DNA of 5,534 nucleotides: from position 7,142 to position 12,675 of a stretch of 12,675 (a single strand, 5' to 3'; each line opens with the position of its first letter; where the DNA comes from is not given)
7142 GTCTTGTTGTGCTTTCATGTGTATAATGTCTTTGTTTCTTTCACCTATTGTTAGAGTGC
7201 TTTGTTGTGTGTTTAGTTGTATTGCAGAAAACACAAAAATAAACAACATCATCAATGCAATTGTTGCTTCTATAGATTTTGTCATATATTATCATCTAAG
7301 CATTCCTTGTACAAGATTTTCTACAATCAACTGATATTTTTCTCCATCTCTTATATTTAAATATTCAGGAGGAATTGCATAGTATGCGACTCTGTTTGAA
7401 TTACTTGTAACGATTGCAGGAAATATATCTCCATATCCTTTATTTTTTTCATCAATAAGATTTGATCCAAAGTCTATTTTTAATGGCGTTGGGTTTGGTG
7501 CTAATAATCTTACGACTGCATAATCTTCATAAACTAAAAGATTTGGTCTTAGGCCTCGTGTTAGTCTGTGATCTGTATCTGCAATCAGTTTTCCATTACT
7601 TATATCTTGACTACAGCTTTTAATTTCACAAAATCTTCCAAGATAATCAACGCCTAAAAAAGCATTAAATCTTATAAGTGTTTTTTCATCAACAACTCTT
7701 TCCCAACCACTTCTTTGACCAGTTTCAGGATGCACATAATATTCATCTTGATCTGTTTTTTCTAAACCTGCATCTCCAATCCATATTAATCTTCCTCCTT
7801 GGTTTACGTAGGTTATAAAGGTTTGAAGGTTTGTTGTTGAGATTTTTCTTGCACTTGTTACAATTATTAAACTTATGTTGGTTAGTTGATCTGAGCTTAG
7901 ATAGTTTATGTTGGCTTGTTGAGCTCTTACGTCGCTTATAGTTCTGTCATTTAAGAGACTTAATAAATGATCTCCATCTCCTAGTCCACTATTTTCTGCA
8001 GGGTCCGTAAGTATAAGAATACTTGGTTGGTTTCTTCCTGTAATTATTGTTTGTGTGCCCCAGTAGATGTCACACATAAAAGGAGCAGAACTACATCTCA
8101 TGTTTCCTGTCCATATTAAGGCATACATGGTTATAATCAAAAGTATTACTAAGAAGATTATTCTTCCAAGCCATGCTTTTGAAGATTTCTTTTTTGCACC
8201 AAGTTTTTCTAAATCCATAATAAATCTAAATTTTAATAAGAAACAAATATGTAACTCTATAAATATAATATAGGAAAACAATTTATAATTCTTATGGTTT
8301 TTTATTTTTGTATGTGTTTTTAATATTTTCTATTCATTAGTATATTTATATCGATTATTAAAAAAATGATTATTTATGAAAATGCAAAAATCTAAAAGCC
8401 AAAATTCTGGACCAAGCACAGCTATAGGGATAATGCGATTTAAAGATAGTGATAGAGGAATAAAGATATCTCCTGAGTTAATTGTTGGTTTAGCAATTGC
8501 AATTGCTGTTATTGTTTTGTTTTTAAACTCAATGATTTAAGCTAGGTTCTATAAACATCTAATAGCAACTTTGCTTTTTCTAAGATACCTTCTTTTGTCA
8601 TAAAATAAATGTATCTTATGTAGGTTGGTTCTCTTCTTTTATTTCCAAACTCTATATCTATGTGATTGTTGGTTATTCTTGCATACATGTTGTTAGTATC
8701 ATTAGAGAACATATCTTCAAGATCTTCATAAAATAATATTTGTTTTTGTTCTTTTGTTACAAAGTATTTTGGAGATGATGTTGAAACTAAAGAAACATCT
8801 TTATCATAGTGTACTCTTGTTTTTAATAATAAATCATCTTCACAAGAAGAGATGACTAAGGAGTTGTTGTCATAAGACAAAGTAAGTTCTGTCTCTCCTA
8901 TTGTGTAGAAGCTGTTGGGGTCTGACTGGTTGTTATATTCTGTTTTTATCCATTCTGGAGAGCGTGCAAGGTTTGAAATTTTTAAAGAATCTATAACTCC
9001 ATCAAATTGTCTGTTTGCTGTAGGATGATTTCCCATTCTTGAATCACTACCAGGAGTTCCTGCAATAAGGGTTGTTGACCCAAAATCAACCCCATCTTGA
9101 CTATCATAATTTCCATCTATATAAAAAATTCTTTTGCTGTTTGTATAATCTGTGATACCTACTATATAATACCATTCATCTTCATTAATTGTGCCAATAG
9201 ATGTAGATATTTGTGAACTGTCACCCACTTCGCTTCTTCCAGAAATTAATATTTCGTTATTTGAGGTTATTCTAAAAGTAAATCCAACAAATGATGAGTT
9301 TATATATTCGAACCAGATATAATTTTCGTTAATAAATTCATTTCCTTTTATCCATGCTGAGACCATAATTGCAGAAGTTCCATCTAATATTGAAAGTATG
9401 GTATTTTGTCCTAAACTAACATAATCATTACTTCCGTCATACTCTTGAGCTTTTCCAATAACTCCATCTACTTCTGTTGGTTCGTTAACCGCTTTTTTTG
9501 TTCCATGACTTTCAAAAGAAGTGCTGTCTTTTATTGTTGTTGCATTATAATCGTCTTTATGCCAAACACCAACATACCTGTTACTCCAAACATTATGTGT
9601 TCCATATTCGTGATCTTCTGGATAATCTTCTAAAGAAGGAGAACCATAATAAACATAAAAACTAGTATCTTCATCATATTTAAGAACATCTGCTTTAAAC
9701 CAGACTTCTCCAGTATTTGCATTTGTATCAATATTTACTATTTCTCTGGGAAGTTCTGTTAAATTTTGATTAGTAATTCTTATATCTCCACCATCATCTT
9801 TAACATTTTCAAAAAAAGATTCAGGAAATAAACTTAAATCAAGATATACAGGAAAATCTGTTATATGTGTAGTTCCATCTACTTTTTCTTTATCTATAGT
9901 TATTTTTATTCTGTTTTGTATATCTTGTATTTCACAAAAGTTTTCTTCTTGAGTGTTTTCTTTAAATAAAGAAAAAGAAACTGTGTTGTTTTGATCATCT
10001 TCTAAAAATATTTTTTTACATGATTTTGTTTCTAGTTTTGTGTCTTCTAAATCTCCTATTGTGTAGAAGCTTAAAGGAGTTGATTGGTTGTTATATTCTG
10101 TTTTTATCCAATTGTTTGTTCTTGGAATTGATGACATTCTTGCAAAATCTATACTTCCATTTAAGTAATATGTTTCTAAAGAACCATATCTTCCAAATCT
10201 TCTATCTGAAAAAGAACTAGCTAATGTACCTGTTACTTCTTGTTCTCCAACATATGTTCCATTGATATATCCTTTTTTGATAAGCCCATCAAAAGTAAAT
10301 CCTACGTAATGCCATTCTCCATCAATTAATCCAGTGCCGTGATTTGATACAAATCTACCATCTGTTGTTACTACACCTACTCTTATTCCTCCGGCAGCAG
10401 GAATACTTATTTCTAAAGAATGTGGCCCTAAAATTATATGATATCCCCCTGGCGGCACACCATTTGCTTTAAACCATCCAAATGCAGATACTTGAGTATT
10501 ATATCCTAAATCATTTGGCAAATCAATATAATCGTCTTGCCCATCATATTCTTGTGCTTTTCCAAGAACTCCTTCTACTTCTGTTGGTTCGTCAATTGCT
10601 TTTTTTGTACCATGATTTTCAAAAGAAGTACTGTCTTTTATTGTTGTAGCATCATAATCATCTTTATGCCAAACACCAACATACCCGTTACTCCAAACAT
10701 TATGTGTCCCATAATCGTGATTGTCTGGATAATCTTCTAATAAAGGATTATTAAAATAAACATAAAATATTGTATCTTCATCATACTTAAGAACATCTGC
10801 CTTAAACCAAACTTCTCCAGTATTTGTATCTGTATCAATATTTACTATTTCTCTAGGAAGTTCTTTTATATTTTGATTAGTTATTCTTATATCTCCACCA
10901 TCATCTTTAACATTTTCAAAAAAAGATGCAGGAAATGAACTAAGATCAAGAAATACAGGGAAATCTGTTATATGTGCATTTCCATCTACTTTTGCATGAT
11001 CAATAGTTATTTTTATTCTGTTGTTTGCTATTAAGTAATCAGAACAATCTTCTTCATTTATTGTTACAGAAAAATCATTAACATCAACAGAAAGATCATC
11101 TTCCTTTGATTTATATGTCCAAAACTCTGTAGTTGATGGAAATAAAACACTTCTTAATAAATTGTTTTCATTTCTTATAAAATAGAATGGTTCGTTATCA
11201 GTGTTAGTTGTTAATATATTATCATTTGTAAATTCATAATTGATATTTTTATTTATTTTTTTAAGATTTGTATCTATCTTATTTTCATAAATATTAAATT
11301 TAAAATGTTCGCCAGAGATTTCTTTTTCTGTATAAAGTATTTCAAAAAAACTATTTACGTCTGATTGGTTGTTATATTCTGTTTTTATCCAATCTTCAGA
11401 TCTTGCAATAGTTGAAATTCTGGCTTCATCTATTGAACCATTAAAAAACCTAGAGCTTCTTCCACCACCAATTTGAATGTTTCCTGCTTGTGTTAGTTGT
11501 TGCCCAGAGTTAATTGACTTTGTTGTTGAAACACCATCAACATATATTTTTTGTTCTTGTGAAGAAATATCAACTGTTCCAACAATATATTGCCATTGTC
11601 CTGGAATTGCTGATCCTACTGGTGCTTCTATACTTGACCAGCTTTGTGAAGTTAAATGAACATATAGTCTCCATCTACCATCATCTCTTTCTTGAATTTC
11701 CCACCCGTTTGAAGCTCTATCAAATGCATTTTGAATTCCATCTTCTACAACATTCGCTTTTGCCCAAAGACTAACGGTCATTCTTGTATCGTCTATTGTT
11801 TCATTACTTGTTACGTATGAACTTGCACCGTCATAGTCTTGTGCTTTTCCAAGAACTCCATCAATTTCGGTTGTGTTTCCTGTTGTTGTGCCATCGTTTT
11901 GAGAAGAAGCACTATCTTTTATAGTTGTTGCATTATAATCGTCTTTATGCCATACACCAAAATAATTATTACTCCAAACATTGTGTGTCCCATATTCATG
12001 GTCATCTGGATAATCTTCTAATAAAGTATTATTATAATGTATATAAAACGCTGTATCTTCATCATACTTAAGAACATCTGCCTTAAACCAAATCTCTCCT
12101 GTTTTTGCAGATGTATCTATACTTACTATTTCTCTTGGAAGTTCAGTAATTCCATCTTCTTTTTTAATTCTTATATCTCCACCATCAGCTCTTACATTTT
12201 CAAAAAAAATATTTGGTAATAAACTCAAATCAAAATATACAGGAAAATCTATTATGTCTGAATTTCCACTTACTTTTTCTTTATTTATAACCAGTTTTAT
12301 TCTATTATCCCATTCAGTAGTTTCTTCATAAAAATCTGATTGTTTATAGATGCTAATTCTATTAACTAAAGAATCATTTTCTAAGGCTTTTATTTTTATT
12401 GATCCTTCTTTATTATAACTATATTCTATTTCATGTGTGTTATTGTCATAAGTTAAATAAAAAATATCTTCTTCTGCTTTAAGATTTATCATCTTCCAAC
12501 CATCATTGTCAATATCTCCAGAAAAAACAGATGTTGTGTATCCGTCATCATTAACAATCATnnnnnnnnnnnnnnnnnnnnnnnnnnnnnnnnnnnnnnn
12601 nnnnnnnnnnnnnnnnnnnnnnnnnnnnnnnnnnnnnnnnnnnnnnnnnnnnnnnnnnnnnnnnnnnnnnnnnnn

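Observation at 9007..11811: Mosaic conservation inside the giant gene: near-identical DUF2341 scaffolds but strongly divergent LamG cores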

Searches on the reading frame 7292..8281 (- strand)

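Call 6: search_protein_families(library=pfam, proteins=[window:7292-8281:-], max_evalue=0.01)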
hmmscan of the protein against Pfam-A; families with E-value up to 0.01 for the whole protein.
window:7292-8281:- (329 aa): 1 family
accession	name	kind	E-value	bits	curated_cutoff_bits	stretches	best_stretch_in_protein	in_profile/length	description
PF09822.16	ABC_transp_aux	-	0.0094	15.7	34.7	0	98-173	14-85/288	ABC-type uncharacterized transport system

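Call 52: search_protein_families(library=pfam, proteins=[window:7292-8218:-], max_evalue=1)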
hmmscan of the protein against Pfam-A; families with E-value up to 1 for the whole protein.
window:7292-8218:- (308 aa): 4 families
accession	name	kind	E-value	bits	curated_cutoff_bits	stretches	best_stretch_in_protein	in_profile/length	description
PF09822.16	ABC_transp_aux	-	0.0083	15.8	34.7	1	77-152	14-85/288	ABC-type uncharacterized transport system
PF22369.2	GLMA_2nd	-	0.017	15.3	27.7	1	103-148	37-82/138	GLMA-like, second domain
PF23355.1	IFT52_GIFT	-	0.032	13.7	27.2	1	103-158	34-91/246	IFT52 GIFT domain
PF00397.32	WW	-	0.42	11.1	26.9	0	157-174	14-30/31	WW domain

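Call 53: search_protein_families(library=ncbifam, proteins=[window:7292-8218:-], max_evalue=0.01)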
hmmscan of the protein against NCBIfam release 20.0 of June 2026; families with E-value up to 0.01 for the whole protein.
window:7292-8218:- (308 aa): 0 families

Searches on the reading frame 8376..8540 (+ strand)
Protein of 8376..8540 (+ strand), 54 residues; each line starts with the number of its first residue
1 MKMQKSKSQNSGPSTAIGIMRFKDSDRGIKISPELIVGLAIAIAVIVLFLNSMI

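Call 52: search_protein_families(library=pfam, proteins=[window:8376-8540:+], max_evalue=1)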
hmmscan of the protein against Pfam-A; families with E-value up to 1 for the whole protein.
window:8376-8540:+ (54 aa): 1 family
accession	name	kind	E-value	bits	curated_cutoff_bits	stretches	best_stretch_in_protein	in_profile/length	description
PF03911.21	Sec61_beta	-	2e-09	37.8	27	1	15-52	1-39/41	Sec61beta family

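Call 53: search_protein_families(library=ncbifam, proteins=[window:8376-8540:+], max_evalue=0.01)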
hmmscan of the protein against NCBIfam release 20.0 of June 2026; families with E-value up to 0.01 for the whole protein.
window:8376-8540:+ (54 aa): 1 family
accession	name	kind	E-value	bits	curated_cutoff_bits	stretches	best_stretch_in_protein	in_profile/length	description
NF002318.0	PRK01253.1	equivalog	1.4e-11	43.9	55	1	4-53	2-52/55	preprotein translocase subunit Sec61beta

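Call 64: find_encoding_contigs(protein=window:8376-8540:+, flank=10000, max_places=6)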
Protein window:8376-8540:+ (54 aa): 1 contig read that carries it; 1 place shown.
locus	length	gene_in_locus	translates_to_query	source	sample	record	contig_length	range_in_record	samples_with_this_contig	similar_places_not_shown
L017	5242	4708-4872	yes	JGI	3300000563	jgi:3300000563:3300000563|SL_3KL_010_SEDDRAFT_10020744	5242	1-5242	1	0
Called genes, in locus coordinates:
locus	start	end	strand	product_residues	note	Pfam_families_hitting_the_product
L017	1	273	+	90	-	?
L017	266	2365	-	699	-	PF00437:T2SSE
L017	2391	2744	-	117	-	-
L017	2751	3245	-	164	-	-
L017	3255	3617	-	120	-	-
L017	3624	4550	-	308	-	-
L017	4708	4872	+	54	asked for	PF03911:Sec61_beta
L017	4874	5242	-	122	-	?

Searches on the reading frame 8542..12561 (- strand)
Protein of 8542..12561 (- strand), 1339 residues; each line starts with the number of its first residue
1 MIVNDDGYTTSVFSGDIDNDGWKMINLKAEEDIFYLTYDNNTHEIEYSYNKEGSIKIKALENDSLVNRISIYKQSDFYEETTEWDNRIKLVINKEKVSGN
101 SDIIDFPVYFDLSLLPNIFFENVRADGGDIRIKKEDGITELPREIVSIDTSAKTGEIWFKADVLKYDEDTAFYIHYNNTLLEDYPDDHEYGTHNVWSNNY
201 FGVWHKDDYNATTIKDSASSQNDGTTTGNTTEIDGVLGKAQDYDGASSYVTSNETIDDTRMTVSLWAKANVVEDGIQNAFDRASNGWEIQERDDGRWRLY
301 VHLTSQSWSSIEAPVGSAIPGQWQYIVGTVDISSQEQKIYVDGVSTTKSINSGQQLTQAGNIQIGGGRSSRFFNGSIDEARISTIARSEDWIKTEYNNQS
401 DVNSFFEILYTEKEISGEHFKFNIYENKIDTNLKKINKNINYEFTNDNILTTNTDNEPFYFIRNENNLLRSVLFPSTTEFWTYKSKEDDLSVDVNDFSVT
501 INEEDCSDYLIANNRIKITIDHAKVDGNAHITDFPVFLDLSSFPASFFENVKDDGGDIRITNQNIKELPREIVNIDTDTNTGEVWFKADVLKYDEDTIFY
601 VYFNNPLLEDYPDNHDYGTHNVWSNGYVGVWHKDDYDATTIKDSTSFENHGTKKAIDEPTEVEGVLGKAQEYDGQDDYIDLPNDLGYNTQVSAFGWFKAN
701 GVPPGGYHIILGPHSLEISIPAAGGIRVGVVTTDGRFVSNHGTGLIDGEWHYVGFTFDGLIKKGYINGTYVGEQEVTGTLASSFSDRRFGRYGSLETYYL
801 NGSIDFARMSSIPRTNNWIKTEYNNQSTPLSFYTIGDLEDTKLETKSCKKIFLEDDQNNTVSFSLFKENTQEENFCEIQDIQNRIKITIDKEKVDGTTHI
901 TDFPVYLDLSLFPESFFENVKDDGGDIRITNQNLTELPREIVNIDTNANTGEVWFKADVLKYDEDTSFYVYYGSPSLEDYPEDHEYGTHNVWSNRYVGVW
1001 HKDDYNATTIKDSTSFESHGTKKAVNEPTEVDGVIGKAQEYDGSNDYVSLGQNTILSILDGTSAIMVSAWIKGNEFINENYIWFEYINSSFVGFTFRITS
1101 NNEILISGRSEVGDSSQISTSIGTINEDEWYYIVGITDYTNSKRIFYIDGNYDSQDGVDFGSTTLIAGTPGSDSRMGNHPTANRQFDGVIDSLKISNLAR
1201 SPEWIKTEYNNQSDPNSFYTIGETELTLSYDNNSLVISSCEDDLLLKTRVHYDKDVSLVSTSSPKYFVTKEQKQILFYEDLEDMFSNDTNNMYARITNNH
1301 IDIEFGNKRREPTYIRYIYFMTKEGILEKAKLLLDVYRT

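Call 5: search_protein_families(library=pfam, proteins=[window:8542-12561:-], max_evalue=0.01)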
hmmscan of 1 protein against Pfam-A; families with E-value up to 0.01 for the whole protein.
window:8542-12561:- (1339 aa): 5 families
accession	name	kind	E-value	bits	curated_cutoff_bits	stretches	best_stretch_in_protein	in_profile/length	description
PF13385.13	Laminin_G_3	-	2.4e-50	171.1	27.6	3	244-392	1-150/151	Concanavalin A-like lectin/glucanases superfamily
PF10102.14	DUF2341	-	5.2e-14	52.9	23.4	3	923-980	1-58/84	Domain of unknown function (DUF2341)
PF05641.18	Agenet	-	9.8e-07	29.6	27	0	953-977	16-40/61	Agenet domain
PF24651.1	DUF7644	-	0.00095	20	27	0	585-604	4-22/70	Domain of unknown function (DUF7644)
PF02210.31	Laminin_G_2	-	0.0075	17.2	22.9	0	319-382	51-123/126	Laminin G domain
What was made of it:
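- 8542..12675 (-): Giant DUF2341/LamG gene. The stop codon is at 8542-8544. The frame is open to the window edge, so the 5' end is missing. Pfam gives 3x Laminin_G_3 (171 bits) and 3x DUF2341 (52.9 bits) (call 5).
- On DUF2341 + LamG_3 modular surface proteins: 52.9 bits against a cut-off of 23.4, in three stretches (call 5). 171 bits in total (call 5).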

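Call 13: find_encoding_contigs(protein=window:8542-12561:-, flank=10000, max_places=6)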
Protein window:8542-12561:- (1339 aa): no gene with exactly this product is on record in the collection.
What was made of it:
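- Tried and rejected: Exact look-up of the giant protein found nothing (call 13).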

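Call 14: find_homologous_proteins(query=window:8542-12561:-, max_evalue=0.00001)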
Query window:8542-12561:- (1339 aa): 49 proteins with E <= 0.00001 among 8000 candidates.
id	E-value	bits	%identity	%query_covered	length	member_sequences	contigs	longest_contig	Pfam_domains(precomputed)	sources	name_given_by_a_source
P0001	1.2e-186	641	31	53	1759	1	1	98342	PF13385.14,PF10102.15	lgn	-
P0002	2.1e-138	481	28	56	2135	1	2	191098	PF13205.13,PF13385.14,PF04234.19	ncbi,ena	-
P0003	3.8e-116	408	27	55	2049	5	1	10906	PF22352.3,PF17963.8,PF13385.14,PF10102.15,PF02210.32,PF18911.7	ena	-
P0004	3.2e-109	385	30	53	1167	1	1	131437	PF07953.21,PF13385.14,PF10102.15,PF02210.32,PF00054.31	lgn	-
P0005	8.2e-108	380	32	53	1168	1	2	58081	PF13385.14,PF10102.15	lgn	-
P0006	2.0e-103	366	37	26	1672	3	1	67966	PF13205.13,PF13385.14,PF10102.15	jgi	jgi:methionine-rich copper-binding protein CopC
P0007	1.8e-101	359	27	54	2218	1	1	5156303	PF00932.26,PF24517.3,PF13385.14,PF10102.15,PF06848.18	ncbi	ncbi:MAG: DUF2341 domain-containing protein, partial [Thermoplasmata archaeon]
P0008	9.3e-100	353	32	26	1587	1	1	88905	PF13385.14,PF10102.15,PF02210.32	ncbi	-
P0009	1.4e-96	343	34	33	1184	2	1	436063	PF16153.11,PF13385.14,PF10102.15,PF02210.32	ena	-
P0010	1.0e-81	294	28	56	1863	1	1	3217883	PF00932.26,PF24517.3,PF13385.14,PF10102.15,PF06848.18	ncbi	ncbi:MAG: DUF2341 domain-containing protein, partial [Methanomassiliicoccales archaeon]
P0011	4.4e-78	282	31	53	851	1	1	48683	PF00354.25,PF13385.14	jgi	jgi:hypothetical protein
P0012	1.7e-76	276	28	53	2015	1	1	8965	PF13385.14,PF10102.15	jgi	jgi:hypothetical protein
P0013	8.2e-74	267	31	53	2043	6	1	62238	PF13385.14,PF10102.15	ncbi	ncbi:MAG: DUF2341 domain-containing protein [Promethearchaeota archaeon]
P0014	6.2e-69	251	35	24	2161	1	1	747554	PF06462.19,PF13385.14,PF10102.15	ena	-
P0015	2.5e-67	246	25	56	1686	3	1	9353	PF13385.14,PF10102.15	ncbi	ncbi:MAG: DUF2341 domain-containing protein [Methanomicrobiales archaeon]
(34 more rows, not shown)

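Call 34: find_related_loci(query=window:8542-12561:-, collection=genome_contigs, flank=10000)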
Query window:8542-12561:- (1339 aa) in genome_contigs; peptide patterns used: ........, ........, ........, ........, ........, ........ (x = any residue, [..] = any of these).
20 stretches matched a pattern; 9 encode a relative of the query (tblastn E <= 1e-3); 9 distinct loci.
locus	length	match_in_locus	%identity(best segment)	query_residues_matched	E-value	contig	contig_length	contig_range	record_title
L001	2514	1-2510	32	83-1228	2e-77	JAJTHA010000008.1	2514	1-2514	MAG: Candidatus Caenarcanales bacterium isolate CoA8N_V22.1 k141_1521897_flag_1_multi_29_3026_len_2514, whole genome sho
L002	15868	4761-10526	28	83-1307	1e-64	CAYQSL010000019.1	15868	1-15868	MAG TPA_asm: uncultured Gammaproteobacteria bacterium isolate SRP302895_co1_477 genome assembly, contig: NODE_7020_lengt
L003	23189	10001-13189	26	89-1225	1e-62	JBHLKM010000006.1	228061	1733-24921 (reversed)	MAG: Candidatus Hodarchaeota archaeon isolate DZ1B.338 DZ1B.338@58, whole genome shotgun sequence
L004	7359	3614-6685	25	89-1223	2e-54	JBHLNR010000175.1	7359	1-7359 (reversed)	MAG: Promethearchaeota archaeon isolate DZ2S.368 DZ2S.368@39030, whole genome shotgun sequence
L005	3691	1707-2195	42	84-1051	1e-29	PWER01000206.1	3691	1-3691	MAG: Nitriliruptoria bacterium isolate T1Sed10_73 T1-Sed10-C35079, whole genome shotgun sequence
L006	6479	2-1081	30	92-1222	1e-27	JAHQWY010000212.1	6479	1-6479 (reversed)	MAG: Promethearchaeia archaeon isolate WORC5 WOR136_contig-100_1187, whole genome shotgun sequence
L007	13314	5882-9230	29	82-1226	2e-23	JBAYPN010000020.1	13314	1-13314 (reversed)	MAG: archaeon isolate SO_2016_LW2_139 scaffold09449_LW138R_2016, whole genome shotgun sequence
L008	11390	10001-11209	27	65-1229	1e-22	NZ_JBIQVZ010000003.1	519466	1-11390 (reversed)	Mariniflexile sp. HMF6888 3, whole genome shotgun sequence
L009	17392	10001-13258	29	86-1225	5e-54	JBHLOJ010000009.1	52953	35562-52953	MAG: Promethearchaeota archaeon isolate DZ3M.322 DZ3M.322@1562, whole genome shotgun sequence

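Call 36: find_related_loci(query=window:8542-12561:-, collection=metagenome_contigs, flank=10000)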
Query window:8542-12561:- (1339 aa) in metagenome_contigs; peptide patterns used: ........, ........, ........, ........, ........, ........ (x = any residue, [..] = any of these).
30 stretches matched a pattern; 7 encode a relative of the query (tblastn E <= 1e-3); 7 distinct loci.
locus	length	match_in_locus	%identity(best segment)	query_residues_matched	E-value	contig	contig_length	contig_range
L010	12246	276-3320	25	89-1225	5e-60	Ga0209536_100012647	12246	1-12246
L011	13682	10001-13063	29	62-1246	2e-58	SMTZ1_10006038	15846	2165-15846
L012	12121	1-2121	27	92-1223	9e-48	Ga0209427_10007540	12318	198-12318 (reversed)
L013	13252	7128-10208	26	89-1232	1e-41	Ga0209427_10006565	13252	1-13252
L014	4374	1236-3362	27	73-1228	1e-37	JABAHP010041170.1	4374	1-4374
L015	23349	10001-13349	29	82-1226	2e-23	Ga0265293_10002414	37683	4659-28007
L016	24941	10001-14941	29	71-1334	1e-22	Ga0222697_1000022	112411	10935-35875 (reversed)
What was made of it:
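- Closest known: Asgard archaeal three-module DUF2341-LamG genes. Different: Only 25-29% identical to the query (calls 34, 36).
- Tried and rejected: Scans of GTDB genomes and JGI metagenomes for close orthologues gave 32% identity or less, apart from one short 42% segment (calls 34, 36).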

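Call 53: search_protein_families(library=ncbifam, proteins=[window:8542-12561:-], max_evalue=0.01)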
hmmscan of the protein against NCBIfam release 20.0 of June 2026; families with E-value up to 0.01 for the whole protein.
window:8542-12561:- (1339 aa): 1 family
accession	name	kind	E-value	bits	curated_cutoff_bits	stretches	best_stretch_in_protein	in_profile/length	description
NF045719.1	GSU3473_fam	equivalog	0.0073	16.3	40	0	377-395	23-41/59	GSU3473 family protein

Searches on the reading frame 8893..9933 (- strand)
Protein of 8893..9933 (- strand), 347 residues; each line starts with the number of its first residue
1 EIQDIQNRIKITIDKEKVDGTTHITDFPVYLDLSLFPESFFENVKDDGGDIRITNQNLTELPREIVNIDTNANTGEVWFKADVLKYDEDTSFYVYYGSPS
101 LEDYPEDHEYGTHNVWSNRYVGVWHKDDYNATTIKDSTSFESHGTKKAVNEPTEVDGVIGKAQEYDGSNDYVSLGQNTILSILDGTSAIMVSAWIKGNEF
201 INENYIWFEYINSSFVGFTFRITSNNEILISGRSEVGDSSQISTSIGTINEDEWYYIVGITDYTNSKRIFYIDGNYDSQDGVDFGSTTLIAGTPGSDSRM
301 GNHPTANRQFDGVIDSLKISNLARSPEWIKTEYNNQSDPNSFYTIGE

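Call 76: predict_structure(alignment_id=A2)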
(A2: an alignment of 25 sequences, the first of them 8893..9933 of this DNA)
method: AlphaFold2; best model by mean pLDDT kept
length: 347 residues; sequences in the alignment: 25
mean_pLDDT: 85.6   pTM: 0.89
mean pLDDT of the five models: 85.6, 84.6, 84.4, 84.0, 83.9
residues with pLDDT >= 90: 184; 70-90: 107; 50-70: 52; < 50: 4
segments of 3 or more residues with pLDDT < 50: none
pLDDT, mean of each block of 10 residues (from residue 1): 78 97 97 97 96 97 96 97 98 96 95 95 81 88 80 83 87 77 85 87 59 59 77 58 68 91 88 91 78 69 78 92 96 96 94
secondary structure, 60 per line:
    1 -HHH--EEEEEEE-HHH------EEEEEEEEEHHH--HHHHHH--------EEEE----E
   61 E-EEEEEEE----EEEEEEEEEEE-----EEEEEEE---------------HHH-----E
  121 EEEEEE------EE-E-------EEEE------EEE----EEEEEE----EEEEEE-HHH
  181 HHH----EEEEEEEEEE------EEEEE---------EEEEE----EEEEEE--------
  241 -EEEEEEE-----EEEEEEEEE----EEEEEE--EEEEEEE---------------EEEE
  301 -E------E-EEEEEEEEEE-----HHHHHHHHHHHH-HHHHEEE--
elements in order: E7-13 E24-32 H38-43 E52-55 E63-69 E74-84 E90-96 E120-126 E144-147 E154-156 E161-166 E171-176 H178-183 E188-197 E204-208 E218-222 E227-232 E242-248 E254-262 E267-272 E275-281 E297-300 E311-320 H326-337 H339-342 E343-345
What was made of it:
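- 8983..9429 (-): Module 3 divergent LamG core (aa 1045-1193), 15-17 aa longer than the other two. AF2 model pLDDT 85.6; the extra length is a short helix and longer loops (call 76).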
